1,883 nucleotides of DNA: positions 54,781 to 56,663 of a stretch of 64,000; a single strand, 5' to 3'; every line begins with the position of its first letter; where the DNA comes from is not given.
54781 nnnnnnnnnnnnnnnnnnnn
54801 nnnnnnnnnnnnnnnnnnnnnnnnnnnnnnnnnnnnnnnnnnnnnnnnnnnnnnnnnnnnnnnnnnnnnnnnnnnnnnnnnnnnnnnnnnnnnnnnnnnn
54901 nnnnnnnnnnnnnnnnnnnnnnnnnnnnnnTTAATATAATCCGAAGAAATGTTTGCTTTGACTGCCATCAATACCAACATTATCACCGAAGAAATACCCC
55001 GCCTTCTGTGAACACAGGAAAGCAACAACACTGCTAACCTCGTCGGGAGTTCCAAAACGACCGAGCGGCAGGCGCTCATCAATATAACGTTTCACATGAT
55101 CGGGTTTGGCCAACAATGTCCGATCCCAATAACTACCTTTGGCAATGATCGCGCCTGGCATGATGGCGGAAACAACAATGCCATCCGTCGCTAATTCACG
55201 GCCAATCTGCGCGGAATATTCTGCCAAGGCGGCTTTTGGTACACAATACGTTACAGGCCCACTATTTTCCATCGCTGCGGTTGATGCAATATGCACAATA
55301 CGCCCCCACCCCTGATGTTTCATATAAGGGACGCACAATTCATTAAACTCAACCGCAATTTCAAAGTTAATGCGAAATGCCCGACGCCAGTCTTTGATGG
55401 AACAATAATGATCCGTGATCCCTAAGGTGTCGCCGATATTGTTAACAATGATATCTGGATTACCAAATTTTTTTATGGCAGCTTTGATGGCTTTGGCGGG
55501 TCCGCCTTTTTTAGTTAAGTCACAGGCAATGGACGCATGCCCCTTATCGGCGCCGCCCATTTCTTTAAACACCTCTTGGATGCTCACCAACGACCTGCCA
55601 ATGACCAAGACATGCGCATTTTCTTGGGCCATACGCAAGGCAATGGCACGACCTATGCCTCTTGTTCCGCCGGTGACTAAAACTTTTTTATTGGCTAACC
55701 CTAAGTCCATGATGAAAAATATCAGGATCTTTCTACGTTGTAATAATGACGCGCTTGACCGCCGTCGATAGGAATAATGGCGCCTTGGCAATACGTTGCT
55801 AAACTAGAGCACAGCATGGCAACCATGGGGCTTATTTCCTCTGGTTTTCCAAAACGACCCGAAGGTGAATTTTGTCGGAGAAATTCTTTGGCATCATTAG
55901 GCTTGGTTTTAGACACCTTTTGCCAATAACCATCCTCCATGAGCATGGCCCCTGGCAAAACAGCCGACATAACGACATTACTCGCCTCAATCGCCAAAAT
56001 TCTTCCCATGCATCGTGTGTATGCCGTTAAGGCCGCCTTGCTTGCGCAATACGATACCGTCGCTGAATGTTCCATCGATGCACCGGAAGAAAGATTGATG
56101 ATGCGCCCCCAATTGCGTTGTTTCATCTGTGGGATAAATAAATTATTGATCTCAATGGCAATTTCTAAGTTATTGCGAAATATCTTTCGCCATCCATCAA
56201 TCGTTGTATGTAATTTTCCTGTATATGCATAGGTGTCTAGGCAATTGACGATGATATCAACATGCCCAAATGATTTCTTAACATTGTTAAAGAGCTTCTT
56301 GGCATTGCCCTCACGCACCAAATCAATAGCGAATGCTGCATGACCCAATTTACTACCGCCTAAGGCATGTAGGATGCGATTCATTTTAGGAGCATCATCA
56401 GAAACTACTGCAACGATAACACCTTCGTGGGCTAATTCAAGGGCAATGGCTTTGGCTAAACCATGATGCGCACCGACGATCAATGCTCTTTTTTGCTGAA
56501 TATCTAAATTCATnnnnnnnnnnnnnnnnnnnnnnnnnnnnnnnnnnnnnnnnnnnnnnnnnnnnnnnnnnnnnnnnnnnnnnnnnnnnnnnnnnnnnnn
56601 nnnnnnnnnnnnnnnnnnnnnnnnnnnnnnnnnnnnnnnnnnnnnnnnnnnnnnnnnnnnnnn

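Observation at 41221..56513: GMC oxidoreductase, multiple SDRs and a Glf-like mutase: possible oxidation-reduction epimerisation and furanose donor synthesis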

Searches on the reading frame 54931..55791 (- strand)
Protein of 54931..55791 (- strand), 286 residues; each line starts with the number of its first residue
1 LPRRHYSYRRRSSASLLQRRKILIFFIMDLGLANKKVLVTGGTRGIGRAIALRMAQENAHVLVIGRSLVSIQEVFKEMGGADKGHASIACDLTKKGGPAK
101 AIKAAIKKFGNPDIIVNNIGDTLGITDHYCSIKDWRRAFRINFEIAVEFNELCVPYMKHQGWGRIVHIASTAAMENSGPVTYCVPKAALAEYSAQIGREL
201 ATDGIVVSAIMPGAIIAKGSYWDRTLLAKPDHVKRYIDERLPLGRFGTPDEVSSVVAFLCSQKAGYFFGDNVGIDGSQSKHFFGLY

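Call 5: search_protein_families(library=pfam, proteins=[window:54931-55791:-], max_evalue=0.01)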
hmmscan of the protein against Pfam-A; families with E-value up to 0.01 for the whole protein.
window:54931-55791:- (286 aa): 4 families
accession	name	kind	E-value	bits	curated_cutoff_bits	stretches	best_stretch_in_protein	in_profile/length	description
PF13561.12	adh_short_C2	-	9.7e-38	130.5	27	1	44-276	6-233/236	Enoyl-(Acyl carrier protein) reductase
PF00106.31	adh_short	-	3.4e-37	128.3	26.6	1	35-215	1-182/195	short chain dehydrogenase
PF08659.16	KR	-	0.00016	22.1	22.6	1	37-109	3-79/180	KR domain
PF01370.27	Epimerase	-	0.00016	21.6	20.9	1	37-178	1-123/240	NAD dependent epimerase/dehydratase family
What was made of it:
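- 54931..56513 (-): Tandem FabG-like SDR pair (39% identical to each other). Not part of the conserved cassette; role unknown. adh_short_C2 1e-37 and 1e-34 (call 5).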

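Call 7: search_protein_families(library=ncbifam, proteins=[window:54931-55791:-], max_evalue=0.01)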
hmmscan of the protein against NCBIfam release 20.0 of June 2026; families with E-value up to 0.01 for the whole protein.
window:54931-55791:- (286 aa): 218 families (the best 25 are shown)
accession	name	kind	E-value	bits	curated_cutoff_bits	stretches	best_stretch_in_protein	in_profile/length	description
NF005559.1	PRK07231.1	subfamily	3.2e-49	167.7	215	1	32-278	2-247/249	glucose 1-dehydrogenase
NF005095.0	PRK06523.1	subfamily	1e-44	153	231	1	29-278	5-257/261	oxidoreductase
NF009466.0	PRK12826.1-2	subfamily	3.7e-43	147.8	222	1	34-278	3-244/248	3-oxoacyl-ACP reductase FabG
NF004198.0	PRK05653.1-3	equivalog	1.5e-40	139.2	296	1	32-276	5-244/248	3-oxoacyl-ACP reductase FabG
NF005873.0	PRK07814.1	equivalog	9.7e-40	136.6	346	1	32-277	8-250/263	SDR family oxidoreductase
TIGR01830.1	3oxo_ACP_reduc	equivalog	6.5e-39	134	297.75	1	37-276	1-236/239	3-oxoacyl-[acyl-carrier-protein] reductase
NF006693.0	PRK09242.1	equivalog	1.6e-38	132.3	328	1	32-280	8-255/258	SDR family oxidoreductase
NF004791.0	PRK06138.1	equivalog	2.5e-38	131.8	312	1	32-278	3-249/252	SDR family oxidoreductase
NF052558.1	MBtsdlDhBudC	equivalog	1.5e-37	129.5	270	1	33-278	2-241/250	meso-2,3-butanediol dehydrogenase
NF004197.0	PRK05653.1-1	equivalog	1.5e-36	126.3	332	1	28-277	1-245/249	3-oxoacyl-ACP reductase FabG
NF004778.0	PRK06124.1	equivalog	1.8e-36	125.9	303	1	31-282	8-256/256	SDR family oxidoreductase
NF005469.0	PRK07063.1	equivalog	4.5e-36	124.7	306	1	32-280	5-256/260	SDR family oxidoreductase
TIGR03206.1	benzo_BadH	equivalog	4.2e-35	121.3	431.2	1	33-276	2-246/250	2-hydroxycyclohexanecarboxyl-CoA dehydrogenase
NF004200.0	PRK05653.1-5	equivalog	5.5e-35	121.1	273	1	34-277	2-240/242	3-oxoacyl-ACP reductase FabG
NF005753.0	PRK07577.1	equivalog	9.4e-35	120.2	310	1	33-279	2-233/237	SDR family oxidoreductase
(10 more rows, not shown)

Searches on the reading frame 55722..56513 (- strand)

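Call 5: search_protein_families(library=pfam, proteins=[window:55722-56513:-], max_evalue=0.01)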
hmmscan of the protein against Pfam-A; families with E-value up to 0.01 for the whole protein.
window:55722-56513:- (263 aa): 3 families
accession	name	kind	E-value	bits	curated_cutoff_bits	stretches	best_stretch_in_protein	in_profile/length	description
PF13561.12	adh_short_C2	-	1.1e-34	120.5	27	1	14-252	1-234/236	Enoyl-(Acyl carrier protein) reductase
PF00106.31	adh_short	-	2.1e-30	106.1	26.6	1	8-190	1-182/195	short chain dehydrogenase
PF08659.16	KR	-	0.0009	19.6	22.6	1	11-167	4-161/180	KR domain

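Call 7: search_protein_families(library=ncbifam, proteins=[window:55722-56513:-], max_evalue=0.01)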
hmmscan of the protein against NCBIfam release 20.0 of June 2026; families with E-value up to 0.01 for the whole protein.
window:55722-56513:- (263 aa): 218 families (the best 25 are shown)
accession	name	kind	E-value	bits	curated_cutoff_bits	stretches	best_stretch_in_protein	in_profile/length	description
NF009466.0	PRK12826.1-2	subfamily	8.9e-40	136.7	222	1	6-254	2-245/248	3-oxoacyl-ACP reductase FabG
NF005559.1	PRK07231.1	subfamily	2.7e-37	128.6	215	1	5-253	2-247/249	glucose 1-dehydrogenase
NF004791.0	PRK06138.1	equivalog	9.8e-37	126.6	312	1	4-253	2-249/252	SDR family oxidoreductase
NF004778.0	PRK06124.1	equivalog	9e-33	113.7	303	1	4-256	8-255/256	SDR family oxidoreductase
NF052558.1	MBtsdlDhBudC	equivalog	9.1e-33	113.9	270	1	6-254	2-242/250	meso-2,3-butanediol dehydrogenase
TIGR01830.1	3oxo_ACP_reduc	equivalog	2.3e-32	112.6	297.75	1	10-252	1-237/239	3-oxoacyl-[acyl-carrier-protein] reductase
NF005309.0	PRK06841.1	subfamily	1.9e-31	109.5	286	1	2-253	10-252/255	GolD/DthD family dehydrogenase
NF006121.0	PRK08265.1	subfamily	1.9e-31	109.5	294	1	3-253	3-245/263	short chain dehydrogenase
NF006693.0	PRK09242.1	equivalog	2e-31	109.1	328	1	5-256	8-256/258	SDR family oxidoreductase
NF004197.0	PRK05653.1-1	equivalog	2.6e-31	109.2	332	1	1-253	1-246/249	3-oxoacyl-ACP reductase FabG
NF047923.1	pyridox_DH_SDR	equivalog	4.6e-31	108.2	325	1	6-256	2-243/243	pyridoxal 4-dehydrogenase, SDR-type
NF005067.0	PRK06484.1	equivalog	5.6e-31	107.7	713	1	6-253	8-251/524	short chain dehydrogenase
NF009384.0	PRK12743.1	equivalog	1.7e-30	106.1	264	1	5-253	4-247/258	SDR family oxidoreductase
NF004779.0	PRK06125.1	subfamily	2.4e-30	105.9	261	1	1-255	1-255/259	short-chain dehydrogenase/reductase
NF009464.0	PRK12824.1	subfamily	3.7e-30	105.4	269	1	7-253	2-242/245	3-oxoacyl-ACP reductase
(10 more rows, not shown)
